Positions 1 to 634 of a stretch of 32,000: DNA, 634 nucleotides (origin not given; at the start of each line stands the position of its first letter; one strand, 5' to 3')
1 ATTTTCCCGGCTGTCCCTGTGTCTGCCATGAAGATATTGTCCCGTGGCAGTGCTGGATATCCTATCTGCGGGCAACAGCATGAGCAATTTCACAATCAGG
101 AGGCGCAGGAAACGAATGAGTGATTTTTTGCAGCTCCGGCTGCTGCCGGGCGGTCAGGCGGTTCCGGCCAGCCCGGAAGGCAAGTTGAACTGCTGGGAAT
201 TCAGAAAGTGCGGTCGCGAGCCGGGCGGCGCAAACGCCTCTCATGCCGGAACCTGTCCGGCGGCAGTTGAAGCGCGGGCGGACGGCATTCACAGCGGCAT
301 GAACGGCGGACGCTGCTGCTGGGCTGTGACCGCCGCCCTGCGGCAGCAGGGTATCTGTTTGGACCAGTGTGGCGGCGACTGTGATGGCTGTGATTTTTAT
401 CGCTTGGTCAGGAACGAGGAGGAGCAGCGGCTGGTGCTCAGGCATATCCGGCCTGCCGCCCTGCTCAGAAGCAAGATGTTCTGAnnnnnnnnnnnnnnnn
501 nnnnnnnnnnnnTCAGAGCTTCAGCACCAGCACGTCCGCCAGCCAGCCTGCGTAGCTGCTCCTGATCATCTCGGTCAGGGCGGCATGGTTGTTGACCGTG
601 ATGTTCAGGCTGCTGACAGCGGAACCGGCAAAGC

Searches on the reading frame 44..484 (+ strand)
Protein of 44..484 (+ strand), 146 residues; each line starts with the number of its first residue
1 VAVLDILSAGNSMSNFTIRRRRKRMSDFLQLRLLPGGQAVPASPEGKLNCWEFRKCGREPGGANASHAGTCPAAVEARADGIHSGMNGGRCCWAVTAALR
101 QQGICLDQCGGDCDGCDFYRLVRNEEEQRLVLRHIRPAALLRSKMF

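Call 5: search_protein_families(library=pfam, proteins=[window:44-484:+], max_evalue=0.01)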
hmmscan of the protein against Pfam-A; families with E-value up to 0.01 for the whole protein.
window:44-484:+ (146 aa): 0 families

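Call 45: search_protein_families(library=ncbifam, proteins=[window:44-484:+], max_evalue=0.1)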
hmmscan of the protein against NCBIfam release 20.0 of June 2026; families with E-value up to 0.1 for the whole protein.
window:44-484:+ (146 aa): 1 family
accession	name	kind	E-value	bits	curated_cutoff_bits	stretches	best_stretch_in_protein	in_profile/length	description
NF045718.1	two_CW_domain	domain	1.1e-22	80.2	35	1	48-125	1-80/80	two-CW domain-containing protein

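Call 100: search_protein_families(library=padloc, proteins=[window:44-484:+], max_evalue=0.01)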
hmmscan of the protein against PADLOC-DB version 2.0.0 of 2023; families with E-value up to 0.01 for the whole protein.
window:44-484:+ (146 aa): 0 families
